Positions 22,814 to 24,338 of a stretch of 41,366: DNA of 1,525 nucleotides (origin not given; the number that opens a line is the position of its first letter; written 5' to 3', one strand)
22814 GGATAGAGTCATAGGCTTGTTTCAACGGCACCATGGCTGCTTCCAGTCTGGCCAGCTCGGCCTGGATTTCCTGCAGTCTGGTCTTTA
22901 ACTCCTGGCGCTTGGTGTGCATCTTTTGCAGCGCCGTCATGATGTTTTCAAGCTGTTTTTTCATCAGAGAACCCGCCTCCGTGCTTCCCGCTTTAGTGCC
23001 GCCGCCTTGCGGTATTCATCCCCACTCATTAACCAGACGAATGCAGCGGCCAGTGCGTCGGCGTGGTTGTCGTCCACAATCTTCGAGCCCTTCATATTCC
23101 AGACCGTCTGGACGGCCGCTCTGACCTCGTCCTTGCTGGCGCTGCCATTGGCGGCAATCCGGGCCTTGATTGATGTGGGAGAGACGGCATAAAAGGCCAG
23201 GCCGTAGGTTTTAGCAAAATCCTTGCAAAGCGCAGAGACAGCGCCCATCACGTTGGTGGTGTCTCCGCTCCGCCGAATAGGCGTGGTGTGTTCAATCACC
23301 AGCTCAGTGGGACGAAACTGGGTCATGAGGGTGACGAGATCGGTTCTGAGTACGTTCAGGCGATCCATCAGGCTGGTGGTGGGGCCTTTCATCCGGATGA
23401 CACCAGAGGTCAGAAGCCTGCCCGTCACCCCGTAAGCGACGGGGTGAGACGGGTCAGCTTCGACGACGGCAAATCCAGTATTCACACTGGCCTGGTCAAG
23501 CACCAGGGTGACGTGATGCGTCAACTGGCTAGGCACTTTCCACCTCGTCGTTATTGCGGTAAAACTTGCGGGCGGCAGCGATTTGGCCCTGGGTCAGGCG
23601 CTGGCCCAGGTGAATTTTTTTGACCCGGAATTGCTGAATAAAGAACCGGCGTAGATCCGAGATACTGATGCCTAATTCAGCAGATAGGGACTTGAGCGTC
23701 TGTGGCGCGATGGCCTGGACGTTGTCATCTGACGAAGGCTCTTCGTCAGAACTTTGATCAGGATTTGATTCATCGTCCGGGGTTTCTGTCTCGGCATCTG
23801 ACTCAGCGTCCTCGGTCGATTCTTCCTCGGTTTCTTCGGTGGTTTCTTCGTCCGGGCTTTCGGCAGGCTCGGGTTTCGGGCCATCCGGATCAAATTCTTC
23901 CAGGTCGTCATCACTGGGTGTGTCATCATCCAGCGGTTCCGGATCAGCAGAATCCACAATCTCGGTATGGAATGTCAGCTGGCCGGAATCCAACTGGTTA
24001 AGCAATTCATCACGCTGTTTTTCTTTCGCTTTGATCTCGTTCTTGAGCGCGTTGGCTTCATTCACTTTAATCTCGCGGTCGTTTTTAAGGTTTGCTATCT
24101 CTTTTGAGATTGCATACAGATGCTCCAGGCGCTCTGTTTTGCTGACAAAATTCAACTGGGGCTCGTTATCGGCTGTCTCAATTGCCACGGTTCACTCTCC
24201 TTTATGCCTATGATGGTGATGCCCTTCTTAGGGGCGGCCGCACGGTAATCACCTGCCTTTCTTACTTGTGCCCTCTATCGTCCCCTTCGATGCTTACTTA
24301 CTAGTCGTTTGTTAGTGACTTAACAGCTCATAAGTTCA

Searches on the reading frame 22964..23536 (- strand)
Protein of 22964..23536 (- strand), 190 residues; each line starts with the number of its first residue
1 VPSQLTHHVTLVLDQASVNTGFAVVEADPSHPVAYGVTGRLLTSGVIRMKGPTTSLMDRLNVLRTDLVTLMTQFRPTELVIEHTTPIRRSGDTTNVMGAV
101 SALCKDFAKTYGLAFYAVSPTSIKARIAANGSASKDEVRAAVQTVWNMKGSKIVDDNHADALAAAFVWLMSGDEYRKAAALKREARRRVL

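Call 10: search_protein_families(library=phrogs, proteins=[window:22964-23536:-], max_evalue=0.001)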
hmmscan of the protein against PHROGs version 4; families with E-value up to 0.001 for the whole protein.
window:22964-23536:- (190 aa): 3 families
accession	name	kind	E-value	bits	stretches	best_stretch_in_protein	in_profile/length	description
phrog_159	-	DNA, RNA and nucleotide metabolism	1.6e-17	64.5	1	13-183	93-261/330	RuvC-like Holliday junction resolvase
phrog_1770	-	DNA, RNA and nucleotide metabolism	6.3e-07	30.5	1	57-167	39-146/158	Holliday junction resolvase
phrog_18320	-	unknown function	1.1e-06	29.5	1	97-177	47-129/137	-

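Call 11: search_protein_families(library=pfam, proteins=[window:22964-23536:-], max_evalue=0.01)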
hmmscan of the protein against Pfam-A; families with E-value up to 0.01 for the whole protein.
window:22964-23536:- (190 aa): 1 family
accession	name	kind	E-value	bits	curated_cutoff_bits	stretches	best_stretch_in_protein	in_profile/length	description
PF02075.23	RuvC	-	2.1e-11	44.3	22.2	1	13-166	4-146/148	Crossover junction endodeoxyribonuclease RuvC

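Call 63: find_related_loci(query=A3, collection=metagenome_contigs, flank=4000)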
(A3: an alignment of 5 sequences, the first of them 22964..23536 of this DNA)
Query A3 (190 aa) in metagenome_contigs; peptide patterns used: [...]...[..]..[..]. (x = any residue, [..] = any of these).
158 stretches matched a pattern; 26 encode a relative of the query (tblastn E <= 1e-3); 26 distinct loci.
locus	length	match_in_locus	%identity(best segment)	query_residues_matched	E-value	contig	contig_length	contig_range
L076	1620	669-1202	48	10-188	7e-55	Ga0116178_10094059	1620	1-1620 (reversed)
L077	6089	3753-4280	44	11-187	1e-44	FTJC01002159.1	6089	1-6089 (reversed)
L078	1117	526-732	34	96-171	1e-8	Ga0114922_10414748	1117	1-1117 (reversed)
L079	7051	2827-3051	35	96-175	2e-8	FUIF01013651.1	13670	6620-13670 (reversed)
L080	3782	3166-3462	27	59-163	9e-8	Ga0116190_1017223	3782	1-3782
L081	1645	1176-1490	25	67-175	8e-8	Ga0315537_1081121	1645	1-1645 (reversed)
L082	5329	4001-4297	27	59-163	1e-7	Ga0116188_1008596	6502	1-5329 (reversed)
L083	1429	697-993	27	59-163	8e-8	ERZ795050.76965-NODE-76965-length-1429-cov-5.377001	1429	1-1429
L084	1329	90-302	35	95-175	4e-7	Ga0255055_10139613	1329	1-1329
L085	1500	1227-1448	31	96-176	7e-7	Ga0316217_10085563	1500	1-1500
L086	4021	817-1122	26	59-162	9e-7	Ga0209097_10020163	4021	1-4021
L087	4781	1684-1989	26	59-162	1e-6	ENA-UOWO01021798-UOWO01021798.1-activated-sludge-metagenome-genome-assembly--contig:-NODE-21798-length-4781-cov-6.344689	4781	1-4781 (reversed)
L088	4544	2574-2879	26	59-162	9e-7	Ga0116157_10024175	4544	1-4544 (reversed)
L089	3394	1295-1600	26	59-162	9e-7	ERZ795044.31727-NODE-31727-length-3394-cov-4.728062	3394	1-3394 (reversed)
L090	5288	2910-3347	29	11-162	1e-6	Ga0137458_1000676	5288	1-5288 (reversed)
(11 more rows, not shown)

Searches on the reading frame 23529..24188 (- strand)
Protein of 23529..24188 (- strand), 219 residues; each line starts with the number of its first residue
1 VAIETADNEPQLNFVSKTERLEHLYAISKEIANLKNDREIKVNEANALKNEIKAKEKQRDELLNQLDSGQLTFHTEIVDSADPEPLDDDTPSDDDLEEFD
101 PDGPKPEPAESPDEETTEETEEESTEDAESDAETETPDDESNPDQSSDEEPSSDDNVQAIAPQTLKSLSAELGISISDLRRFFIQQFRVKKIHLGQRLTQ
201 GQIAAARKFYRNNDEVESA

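Call 10: search_protein_families(library=phrogs, proteins=[window:23529-24188:-], max_evalue=0.001)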
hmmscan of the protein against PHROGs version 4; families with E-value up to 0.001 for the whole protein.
window:23529-24188:- (219 aa): 1 family
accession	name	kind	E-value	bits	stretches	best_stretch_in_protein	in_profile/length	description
phrog_10064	-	unknown function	0.00099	19.4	0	76-172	170-265/313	-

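Call 11: search_protein_families(library=pfam, proteins=[window:23529-24188:-], max_evalue=0.01)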
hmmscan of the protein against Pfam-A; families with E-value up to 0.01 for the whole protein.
window:23529-24188:- (219 aa): 1 family
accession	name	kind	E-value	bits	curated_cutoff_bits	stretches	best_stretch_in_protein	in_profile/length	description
PF02403.27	Seryl_tRNA_N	-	0.0024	18.5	28.2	1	26-68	54-99/108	Seryl-tRNA synthetase N-terminal domain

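Call 12: find_related_loci(query=window:23529-24188:-, collection=viral_contigs, flank=3000)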
Query window:23529-24188:- (219 aa) in viral_contigs; peptide patterns used: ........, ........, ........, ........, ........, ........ (x = any residue, [..] = any of these).
25 stretches matched a pattern, but none encodes a relative of the query by tblastn (E <= 1e-3).

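Call 14: search_dna_similar(query=window:23529-24188:-, collection=phages, mode=protein, max_rows=20, max_evalue=0.001)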
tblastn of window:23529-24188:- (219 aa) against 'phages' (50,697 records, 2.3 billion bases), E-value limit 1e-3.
No match.

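Call 18: find_encoding_contigs(protein=window:23529-24188:-, flank=3000, max_places=10)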
Protein window:23529-24188:- (219 aa): 3 contigs read that carry it; 2 places shown.
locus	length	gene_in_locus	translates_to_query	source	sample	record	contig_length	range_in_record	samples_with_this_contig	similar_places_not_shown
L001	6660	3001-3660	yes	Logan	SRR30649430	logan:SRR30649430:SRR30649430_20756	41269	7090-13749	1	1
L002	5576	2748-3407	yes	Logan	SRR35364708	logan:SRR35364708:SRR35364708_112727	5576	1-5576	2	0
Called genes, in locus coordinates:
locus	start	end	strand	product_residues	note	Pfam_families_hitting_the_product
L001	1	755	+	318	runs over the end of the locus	PF03837:RecT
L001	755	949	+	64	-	-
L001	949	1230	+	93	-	-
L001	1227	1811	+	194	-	PF00226:DnaJ (weak)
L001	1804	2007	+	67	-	-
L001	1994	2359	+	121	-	-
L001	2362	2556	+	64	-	-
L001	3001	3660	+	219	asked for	-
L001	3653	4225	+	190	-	PF02075:RuvC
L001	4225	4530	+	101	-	-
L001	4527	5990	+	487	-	PF00270:DEAD, PF04851:ResIII, PF00271:Helicase_C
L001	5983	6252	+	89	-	-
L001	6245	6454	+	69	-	-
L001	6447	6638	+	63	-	-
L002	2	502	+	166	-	?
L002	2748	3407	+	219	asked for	-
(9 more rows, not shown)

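Call 20: find_homologous_proteins(query=window:23529-24188:-, max_evalue=0.001)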
Query window:23529-24188:- (219 aa): 2 proteins with E <= 0.001 among 333 candidates.
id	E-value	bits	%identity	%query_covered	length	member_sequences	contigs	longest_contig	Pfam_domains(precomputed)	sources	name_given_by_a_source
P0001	1.2e-130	451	100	100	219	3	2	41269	-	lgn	-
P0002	9.6e-15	73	42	60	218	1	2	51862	-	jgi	jgi:hypothetical protein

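Call 22: find_encoding_contigs(protein=P0002, flank=6000, max_places=5)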
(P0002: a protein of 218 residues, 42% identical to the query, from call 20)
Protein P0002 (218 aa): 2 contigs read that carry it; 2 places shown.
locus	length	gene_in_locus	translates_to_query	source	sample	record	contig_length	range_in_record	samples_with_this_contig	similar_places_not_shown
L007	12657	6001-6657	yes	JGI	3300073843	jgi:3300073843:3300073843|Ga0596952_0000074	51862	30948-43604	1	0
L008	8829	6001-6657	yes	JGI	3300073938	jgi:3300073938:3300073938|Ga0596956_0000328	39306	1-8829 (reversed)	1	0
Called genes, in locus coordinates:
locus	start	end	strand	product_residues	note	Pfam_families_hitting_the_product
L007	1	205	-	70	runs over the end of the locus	-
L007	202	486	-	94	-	-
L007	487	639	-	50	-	-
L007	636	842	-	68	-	-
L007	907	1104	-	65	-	-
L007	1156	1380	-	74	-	-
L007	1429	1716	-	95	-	-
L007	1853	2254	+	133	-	-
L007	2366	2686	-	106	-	PF13560:HTH_31 (weak), PF12844:HTH_19 (weak), PF01381:HTH_3, PF13443:HTH_26 (weak)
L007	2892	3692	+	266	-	PF12705:PDDEXK_1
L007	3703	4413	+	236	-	-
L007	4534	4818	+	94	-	-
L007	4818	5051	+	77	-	-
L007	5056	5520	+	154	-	PF00075:RNase_H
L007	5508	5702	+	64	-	-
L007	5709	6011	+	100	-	PF10685:KGG (weak)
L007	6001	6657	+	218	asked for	-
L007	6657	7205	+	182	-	PF02075:RuvC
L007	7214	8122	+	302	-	-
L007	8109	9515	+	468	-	PF00270:DEAD (weak), PF04851:ResIII, PF00271:Helicase_C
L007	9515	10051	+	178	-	PF12961:DUF3850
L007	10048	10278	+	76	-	-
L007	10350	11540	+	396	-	PF01555:N6_N4_Mtase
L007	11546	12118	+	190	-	-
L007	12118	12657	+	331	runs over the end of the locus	PF07120:DUF1376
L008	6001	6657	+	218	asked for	-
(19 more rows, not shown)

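Call 61: find_related_loci(query=A2, collection=viral_contigs, flank=4000)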
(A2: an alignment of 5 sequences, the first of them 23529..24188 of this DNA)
Query A2 (219 aa) in viral_contigs; peptide patterns used: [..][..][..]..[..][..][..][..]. (x = any residue, [..] = any of these).
206 stretches matched a pattern, but none encodes a relative of the query by tblastn (E <= 1e-3).

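Call 113: search_protein_families(library=pfam, proteins=[L007:5709-6011:+], max_evalue=10)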
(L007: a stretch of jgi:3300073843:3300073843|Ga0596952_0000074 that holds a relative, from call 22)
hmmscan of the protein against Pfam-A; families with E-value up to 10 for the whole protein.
L007:5709-6011:+ (100 aa): 2 families
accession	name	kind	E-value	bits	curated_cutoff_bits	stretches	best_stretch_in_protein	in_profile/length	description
PF10685.14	KGG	-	1.9e-10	41.3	20.4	2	24-41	1-18/22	Stress-induced bacterial acidophilic repeat motif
PF24769.1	At2g29880_C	-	0.0025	18.6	26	1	16-35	23-42/47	At2g29880 C-terminal domain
